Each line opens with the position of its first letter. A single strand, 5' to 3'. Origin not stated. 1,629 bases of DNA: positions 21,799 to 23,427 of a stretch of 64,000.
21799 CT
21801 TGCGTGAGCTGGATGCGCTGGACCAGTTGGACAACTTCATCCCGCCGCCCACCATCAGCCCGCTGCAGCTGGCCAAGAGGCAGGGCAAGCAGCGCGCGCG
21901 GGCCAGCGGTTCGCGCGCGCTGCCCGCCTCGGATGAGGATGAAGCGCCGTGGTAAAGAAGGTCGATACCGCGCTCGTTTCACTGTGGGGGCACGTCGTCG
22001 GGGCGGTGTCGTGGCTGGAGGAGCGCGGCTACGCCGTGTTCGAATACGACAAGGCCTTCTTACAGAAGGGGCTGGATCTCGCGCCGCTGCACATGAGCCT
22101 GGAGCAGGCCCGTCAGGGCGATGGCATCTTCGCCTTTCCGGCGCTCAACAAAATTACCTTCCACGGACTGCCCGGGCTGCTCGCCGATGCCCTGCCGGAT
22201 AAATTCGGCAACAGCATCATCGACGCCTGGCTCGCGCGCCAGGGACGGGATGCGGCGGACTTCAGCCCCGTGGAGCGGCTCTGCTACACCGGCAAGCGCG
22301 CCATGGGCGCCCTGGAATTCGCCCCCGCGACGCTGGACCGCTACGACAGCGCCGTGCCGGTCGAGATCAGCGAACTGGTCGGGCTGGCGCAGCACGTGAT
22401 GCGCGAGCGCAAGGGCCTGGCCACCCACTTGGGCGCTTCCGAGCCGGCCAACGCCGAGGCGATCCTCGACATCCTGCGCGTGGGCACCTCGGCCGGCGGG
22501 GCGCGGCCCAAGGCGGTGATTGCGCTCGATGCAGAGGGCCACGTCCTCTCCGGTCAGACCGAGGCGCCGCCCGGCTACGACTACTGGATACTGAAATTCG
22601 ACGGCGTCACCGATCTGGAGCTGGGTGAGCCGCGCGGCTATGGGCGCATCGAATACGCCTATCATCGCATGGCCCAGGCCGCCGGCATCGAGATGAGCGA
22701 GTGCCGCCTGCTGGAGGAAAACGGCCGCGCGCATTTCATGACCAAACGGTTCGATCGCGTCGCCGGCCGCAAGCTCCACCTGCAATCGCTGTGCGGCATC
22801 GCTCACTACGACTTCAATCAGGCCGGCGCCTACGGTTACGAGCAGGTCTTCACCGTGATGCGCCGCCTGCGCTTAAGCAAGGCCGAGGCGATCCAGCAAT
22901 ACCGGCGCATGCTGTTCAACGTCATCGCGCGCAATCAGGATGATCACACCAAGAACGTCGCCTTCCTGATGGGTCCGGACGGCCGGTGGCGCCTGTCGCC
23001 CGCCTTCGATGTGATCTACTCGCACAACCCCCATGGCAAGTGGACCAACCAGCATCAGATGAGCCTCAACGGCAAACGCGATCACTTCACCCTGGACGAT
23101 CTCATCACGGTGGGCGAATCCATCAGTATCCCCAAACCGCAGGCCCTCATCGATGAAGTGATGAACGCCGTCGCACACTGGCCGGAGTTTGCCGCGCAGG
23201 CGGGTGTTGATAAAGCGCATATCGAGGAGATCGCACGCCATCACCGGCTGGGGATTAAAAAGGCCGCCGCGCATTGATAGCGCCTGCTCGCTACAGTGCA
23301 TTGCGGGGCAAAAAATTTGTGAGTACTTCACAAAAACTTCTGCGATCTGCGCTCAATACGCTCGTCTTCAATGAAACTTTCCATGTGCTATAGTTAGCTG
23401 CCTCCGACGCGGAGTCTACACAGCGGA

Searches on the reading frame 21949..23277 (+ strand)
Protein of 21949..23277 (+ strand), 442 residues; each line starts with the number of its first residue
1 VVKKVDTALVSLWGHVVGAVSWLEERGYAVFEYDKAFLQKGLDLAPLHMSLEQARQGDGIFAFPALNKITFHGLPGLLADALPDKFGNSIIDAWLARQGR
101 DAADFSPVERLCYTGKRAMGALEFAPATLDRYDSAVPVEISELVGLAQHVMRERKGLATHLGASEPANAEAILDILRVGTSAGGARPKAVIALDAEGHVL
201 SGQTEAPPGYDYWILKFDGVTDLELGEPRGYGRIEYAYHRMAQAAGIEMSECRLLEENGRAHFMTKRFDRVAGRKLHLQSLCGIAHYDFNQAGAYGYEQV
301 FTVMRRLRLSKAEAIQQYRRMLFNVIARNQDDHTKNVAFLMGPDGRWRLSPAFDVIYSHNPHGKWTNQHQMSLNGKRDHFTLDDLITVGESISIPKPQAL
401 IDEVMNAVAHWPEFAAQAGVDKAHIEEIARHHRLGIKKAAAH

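Call 18: search_protein_families(library=pfam, proteins=[window:21949-23277:+], max_evalue=0.001)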
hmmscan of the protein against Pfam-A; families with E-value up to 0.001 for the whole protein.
window:21949-23277:+ (442 aa): 2 families
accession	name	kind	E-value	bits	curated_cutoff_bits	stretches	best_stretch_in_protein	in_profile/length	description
PF07804.18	HipA_C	-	3.7e-52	177.5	30.5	1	180-410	1-212/213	HipA-like C-terminal domain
PF13657.11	Couple_hipA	-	8.4e-18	65.2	22.5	1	9-124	2-98/99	HipA N-terminal domain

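Call 45: search_protein_families(library=padloc, proteins=[window:21949-23277:+], max_evalue=0.001)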
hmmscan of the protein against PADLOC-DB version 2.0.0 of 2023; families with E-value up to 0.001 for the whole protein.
window:21949-23277:+ (442 aa): 0 families
